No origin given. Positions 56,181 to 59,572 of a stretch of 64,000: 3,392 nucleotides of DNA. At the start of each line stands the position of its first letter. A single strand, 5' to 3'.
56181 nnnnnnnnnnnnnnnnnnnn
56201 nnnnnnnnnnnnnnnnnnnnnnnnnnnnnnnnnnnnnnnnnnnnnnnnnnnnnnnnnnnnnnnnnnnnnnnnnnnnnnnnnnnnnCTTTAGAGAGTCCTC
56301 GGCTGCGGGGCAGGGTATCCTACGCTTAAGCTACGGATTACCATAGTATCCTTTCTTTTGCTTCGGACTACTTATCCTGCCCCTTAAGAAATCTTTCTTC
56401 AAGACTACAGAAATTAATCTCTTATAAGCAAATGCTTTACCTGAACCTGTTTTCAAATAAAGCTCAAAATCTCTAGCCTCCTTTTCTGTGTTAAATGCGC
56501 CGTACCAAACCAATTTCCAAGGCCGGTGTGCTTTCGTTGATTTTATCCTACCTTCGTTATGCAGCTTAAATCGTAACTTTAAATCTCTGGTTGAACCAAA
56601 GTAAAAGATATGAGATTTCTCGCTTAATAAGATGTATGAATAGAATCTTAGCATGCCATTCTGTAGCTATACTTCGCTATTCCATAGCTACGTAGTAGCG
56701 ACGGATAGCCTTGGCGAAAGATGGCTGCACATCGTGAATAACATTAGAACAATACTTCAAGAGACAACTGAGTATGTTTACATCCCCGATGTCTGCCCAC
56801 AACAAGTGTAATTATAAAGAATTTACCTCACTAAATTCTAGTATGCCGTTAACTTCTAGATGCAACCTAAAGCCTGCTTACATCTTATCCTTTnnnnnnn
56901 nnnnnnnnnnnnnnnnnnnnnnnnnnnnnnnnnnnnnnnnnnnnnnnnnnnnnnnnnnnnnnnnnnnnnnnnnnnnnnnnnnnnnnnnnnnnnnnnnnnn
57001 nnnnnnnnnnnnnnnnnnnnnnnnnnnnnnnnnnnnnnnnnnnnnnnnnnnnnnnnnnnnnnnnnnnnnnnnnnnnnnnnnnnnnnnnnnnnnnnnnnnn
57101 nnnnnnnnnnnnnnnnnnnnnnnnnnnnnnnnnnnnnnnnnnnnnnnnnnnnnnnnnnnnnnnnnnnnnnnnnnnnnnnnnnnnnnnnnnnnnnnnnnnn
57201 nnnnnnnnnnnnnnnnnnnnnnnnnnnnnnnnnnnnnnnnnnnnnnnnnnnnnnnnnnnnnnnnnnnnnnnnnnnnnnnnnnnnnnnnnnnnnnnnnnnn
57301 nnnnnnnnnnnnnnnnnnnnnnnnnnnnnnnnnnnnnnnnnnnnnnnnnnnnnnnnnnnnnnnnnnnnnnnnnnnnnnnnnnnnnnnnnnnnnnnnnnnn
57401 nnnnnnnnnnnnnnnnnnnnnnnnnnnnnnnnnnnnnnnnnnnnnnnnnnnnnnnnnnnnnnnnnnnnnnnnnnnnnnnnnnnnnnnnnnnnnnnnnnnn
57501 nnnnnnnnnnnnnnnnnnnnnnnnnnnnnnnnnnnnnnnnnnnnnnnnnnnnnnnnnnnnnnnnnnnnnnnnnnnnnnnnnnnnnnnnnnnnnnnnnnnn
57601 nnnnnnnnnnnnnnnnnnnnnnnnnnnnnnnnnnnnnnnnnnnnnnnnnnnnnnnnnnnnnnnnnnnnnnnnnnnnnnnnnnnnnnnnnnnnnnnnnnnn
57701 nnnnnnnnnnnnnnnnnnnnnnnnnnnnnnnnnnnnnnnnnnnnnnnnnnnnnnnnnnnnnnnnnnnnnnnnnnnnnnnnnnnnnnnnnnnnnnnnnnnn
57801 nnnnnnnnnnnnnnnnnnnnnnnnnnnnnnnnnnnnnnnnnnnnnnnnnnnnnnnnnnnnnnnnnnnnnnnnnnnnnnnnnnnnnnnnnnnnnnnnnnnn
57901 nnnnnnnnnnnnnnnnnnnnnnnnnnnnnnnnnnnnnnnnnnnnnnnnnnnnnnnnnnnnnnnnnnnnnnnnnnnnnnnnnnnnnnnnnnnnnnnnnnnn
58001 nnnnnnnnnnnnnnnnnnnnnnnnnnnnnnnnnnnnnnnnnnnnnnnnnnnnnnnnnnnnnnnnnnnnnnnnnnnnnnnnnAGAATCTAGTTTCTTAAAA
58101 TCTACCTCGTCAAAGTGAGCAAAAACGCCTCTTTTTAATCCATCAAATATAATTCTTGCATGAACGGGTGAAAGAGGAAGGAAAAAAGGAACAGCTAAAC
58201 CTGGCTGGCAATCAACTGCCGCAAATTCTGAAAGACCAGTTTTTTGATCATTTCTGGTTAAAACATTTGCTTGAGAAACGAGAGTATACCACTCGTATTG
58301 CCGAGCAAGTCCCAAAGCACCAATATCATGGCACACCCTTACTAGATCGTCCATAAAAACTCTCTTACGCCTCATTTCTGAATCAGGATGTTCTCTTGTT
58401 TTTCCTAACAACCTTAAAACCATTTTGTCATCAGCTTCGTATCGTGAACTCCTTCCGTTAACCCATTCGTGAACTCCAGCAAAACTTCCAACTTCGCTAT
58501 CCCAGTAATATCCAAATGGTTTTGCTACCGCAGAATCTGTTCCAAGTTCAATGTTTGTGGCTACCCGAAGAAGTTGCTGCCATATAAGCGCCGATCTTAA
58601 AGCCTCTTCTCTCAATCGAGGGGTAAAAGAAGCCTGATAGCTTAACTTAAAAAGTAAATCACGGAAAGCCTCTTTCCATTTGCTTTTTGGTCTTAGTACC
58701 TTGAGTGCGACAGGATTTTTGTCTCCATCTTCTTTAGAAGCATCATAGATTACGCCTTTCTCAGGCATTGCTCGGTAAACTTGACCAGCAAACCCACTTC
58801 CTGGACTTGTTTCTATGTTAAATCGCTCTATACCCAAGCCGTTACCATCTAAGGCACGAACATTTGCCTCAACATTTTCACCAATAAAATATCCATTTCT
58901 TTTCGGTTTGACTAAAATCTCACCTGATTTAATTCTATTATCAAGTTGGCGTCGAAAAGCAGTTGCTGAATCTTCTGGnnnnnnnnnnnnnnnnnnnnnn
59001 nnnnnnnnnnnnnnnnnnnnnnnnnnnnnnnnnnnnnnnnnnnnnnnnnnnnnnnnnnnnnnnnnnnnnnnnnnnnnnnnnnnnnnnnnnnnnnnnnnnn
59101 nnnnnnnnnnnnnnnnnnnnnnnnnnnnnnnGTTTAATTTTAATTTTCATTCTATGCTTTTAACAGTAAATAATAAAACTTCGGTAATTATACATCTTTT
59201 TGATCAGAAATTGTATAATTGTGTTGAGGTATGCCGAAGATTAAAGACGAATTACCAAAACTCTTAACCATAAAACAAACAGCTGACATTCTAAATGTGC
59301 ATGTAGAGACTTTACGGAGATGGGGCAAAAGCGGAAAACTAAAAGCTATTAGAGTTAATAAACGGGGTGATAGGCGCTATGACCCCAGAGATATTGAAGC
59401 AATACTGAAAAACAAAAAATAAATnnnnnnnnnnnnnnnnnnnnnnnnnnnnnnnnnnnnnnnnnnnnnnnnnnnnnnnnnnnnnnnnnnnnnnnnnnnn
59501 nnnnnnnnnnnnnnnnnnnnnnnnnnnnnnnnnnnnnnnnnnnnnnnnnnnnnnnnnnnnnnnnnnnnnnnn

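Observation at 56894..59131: Large atypical protein-kinase-like protein with UbiB/ABC1-like ATP-binding motifs and a ~300-aa unknown C-terminal extension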

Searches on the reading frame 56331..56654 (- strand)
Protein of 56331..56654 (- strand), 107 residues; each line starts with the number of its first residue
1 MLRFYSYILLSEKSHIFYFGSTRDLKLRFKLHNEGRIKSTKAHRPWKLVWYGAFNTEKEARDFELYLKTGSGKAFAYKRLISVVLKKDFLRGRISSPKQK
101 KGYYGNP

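Call 3: search_protein_families(library=pfam, proteins=[window:56331-56654:-], max_evalue=1)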
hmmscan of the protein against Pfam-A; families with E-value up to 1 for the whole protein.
window:56331-56654:- (107 aa): 1 family
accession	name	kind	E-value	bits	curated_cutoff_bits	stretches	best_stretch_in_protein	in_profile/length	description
PF01541.30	GIY-YIG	-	7.1e-16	58.7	22.6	1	5-73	3-74/78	GIY-YIG catalytic domain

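Call 4: search_protein_families(library=ncbifam, proteins=[window:56331-56654:-], max_evalue=1)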
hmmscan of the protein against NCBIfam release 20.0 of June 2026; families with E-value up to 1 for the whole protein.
window:56331-56654:- (107 aa): 0 families

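Call 5: search_protein_families(library=padloc, proteins=[window:56331-56654:-], max_evalue=1)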
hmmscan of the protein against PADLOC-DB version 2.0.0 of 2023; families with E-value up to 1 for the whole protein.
window:56331-56654:- (107 aa): 0 families

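Call 8: search_protein_families(library=phrogs, proteins=[window:56331-56654:-], max_evalue=1)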
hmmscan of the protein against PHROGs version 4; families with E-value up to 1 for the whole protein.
window:56331-56654:- (107 aa): 1 family
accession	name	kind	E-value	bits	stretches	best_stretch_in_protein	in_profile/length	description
phrog_35456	-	unknown function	0.017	15.9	1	3-68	6-73/189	-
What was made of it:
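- Tried and rejected: Pfam, NCBIfam, PADLOC and PHROGs scans of the protein gave no relevant hit (calls 3-5, 8).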

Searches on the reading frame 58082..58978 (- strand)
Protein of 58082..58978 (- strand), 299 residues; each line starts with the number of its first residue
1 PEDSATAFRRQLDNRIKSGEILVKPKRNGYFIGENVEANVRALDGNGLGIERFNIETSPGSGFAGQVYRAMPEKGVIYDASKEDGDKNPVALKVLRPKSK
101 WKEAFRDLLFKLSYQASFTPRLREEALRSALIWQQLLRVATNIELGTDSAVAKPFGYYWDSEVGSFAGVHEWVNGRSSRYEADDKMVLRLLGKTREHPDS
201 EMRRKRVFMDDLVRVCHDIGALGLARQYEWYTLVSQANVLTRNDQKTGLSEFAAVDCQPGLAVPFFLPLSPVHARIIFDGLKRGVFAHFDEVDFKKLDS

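Call 52: predict_structure(alignment_id=A2)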
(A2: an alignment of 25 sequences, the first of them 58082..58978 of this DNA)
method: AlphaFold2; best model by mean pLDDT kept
length: 299 residues; sequences in the alignment: 25
mean_pLDDT: 81.1   pTM: 0.78
mean pLDDT of the five models: 81.1, 81.1, 80.0, 79.9, 78.4
residues with pLDDT >= 90: 113; 70-90: 113; 50-70: 65; < 50: 8
segments of 3 or more residues with pLDDT < 50: 80-83
pLDDT, mean of each block of 10 residues (from residue 1): 67 70 76 95 93 95 91 81 66 93 84 67 82 93 93 95 93 90 83 85 91 91 80 76 80 84 57 64 57 60
secondary structure, 60 per line:
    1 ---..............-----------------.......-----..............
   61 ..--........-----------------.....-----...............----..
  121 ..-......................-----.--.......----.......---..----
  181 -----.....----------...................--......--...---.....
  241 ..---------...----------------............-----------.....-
elements in order: H4-17 E35-41 E47-62 E65-72 E90-94 H100-114 H119-122 H124-145 E154-160 E165-171 H186-190 H201-219 H222-227 E239-242 E252-254 H271-282 H294-298

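Call 55: fold_search(model_id=the predicted structure, library=pdb)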
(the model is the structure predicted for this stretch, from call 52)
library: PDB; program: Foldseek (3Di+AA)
matches with E <= 10: 1326; with E <= 0.001: 80
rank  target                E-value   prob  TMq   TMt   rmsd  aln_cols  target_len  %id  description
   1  4d2s                  9.5e-05  1.00  0.37  0.43  13.8       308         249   15  Human TTK in complex with a Dyrk1B inhibitor (released 2015-04-22)
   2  9pe9_A                1.6e-04  1.00  0.35  0.32   8.7       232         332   11  GSK3beta in complex with compound 6 (released 2025-12-17)
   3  6jkk                  1.7e-04  1.00  0.33  0.30  13.8       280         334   14  Crystal structure of BubR1 kinase domain (released 2019-06-26)
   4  6qy9                  1.8e-04  1.00  0.31  0.29   7.8       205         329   14  Human CSNK2A2 bound to a Pyrrolo[2,3-d]pyrimidinyl inhibitor (released 2019-04-17)
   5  5n84                  2.1e-04  1.00  0.37  0.42   7.4       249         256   14  TTK kinase domain in complex with Mps-BAY2b (released 2017-05-31)
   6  6i5h                  2.2e-04  1.00  0.37  0.34   8.0       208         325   15  Crystal structure of CLK1 in complex with furanopyrimidin VN412 (released 2019-01-16)
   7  8wdk_W                2.2e-04  1.00  0.32  0.34   9.6       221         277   13  The complex structure of Cul2-VCB-Protac-Wee1 (released 2024-09-18)
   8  5ei2                  2.7e-04  1.00  0.35  0.40   7.8       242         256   15  Rapid Discovery of Pyrido[3,4-d]pyrimidine Inhibitors of Monopolar Spindle kinase 1 (MPS1) Using a Structure-Based Hydri (released 2016-04-20)
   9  5ap5                  2.8e-04  1.00  0.35  0.41   7.6       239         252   15  Naturally Occurring Mutations in the MPS1 Gene Predispose Cells to Kinase Inhibitor Drug Resistance. (released 2015-09-23)
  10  1j1b_A                2.8e-04  1.00  0.31  0.27  10.4       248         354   10  Binary complex structure of human tau protein kinase I with AMPPNP (released 2003-12-03)
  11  3zrl_B                3.2e-04  1.00  0.34  0.30   8.9       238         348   11  Identification of 2-(4-pyridyl)thienopyridinones as GSK-3beta inhibitors (released 2011-06-29)
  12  9fet                  3.5e-04  1.00  0.33  0.32   7.5       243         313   13  Crystal Structure of Human Vaccinia-related kinase 2 (VRK-2) bound to JA-47 (released 2024-09-11)
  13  8vme_A                3.5e-04  1.00  0.32  0.27  10.4       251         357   11  Crystal structure of the GSK-3/Axin complex bound to a phosphorylated beta-catenin T41A peptide (released 2024-08-28)
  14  4ijp_B                3.5e-04  1.00  0.26  0.24  10.9       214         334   12  Crystal Structure of Human PRPF4B kinase domain in complex with 4-{5-[(2-Chloro-pyridin-4-ylmethyl)-carbamoyl]-thiophe (released 2013-08-28)
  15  3hmo                  3.7e-04  1.00  0.37  0.42   7.9       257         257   15  Crystal structure of human Mps1 catalytic domain in complex with the inhibitor staurosporine (released 2010-02-02)
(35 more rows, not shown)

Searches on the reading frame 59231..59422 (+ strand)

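Call 3: search_protein_families(library=pfam, proteins=[window:59231-59422:+], max_evalue=1)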
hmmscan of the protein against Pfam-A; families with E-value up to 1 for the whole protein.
window:59231-59422:+ (63 aa): 8 families
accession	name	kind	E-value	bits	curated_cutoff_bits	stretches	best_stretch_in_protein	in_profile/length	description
PF12728.13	HTH_17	-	2.8e-12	47.1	27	1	11-62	1-50/51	Helix-turn-helix domain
PF13411.12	MerR_1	-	2.4e-10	40.8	21.6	1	13-58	2-46/69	MerR HTH family regulatory protein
PF00376.29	MerR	-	1.2e-07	31.9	28.2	1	13-50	1-38/38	MerR family regulatory protein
PF13384.12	HTH_23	-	0.012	15.9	24.6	1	12-31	18-37/50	Homeodomain-like domain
PF13551.12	HTH_29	-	0.036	14.6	28.1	1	13-53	14-61/64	Winged helix-turn helix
PF13518.12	HTH_28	-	0.037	14.6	25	1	13-31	14-32/52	Helix-turn-helix domain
PF13542.12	HTH_Tnp_ISL3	-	0.041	13.8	27.4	1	11-31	27-46/51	Helix-turn-helix domain of transposase family ISL3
PF01527.26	HTH_Tnp_1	-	0.096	13.4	24.1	1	12-33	24-45/75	Transposase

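Call 4: search_protein_families(library=ncbifam, proteins=[window:59231-59422:+], max_evalue=1)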
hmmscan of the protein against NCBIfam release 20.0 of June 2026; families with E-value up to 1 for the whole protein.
window:59231-59422:+ (63 aa): 9 families
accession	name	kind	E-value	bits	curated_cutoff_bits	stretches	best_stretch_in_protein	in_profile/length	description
NF033787.1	HTH_BldC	subfamily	7e-10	38.6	77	1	10-59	1-49/49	BldC family transcriptional regulator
TIGR01764.1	excise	domain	8.3e-07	29.3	28.8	1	11-49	1-37/49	excisionase family DNA-binding protein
NF033518.0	transpos_IS607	equivalog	3.1e-06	26.9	110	1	15-62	1-47/187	IS607 family transposase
NF047375.1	HeatShock_HspR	equivalog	6.2e-06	26.1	105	1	11-58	3-49/92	heat shock protein transcriptional repressor HspR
TIGR02051.1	MerR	equivalog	0.0022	18.3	150.85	1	13-58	1-46/124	mercury resistance transcriptional regulator MerR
NF040522.1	VC1465_fam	subfamily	0.0052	16.9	70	1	12-33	10-31/111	VC1465 family Xer recombination activation factor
NF041849.1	trans_regNmlR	equivalog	0.0083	16.2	175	1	13-58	2-47/117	stress response transcriptional regulator NmlR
NF047377.1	heat_HspR_dupli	exception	0.021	14.3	300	1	14-58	8-51/214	heat shock protein transcriptional repressor HspR, fused homodimer type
NF047737.1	antiphage_MADS1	equivalog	0.082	13.2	80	1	10-44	2-36/49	methylation-associated defense system helix-turn-helix domain-containing protein MAD1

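Call 5: search_protein_families(library=padloc, proteins=[window:59231-59422:+], max_evalue=1)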
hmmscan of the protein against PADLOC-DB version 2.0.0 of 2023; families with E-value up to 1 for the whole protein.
window:59231-59422:+ (63 aa): 2 families
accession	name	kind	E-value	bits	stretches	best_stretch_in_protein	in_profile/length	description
PDLC04133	mad1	-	7.8e-12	43.3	1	11-60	5-52/60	mads_1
PDLC03348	MTase_II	-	7.9e-05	19.3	1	2-45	2-45/727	Type II methyltransferase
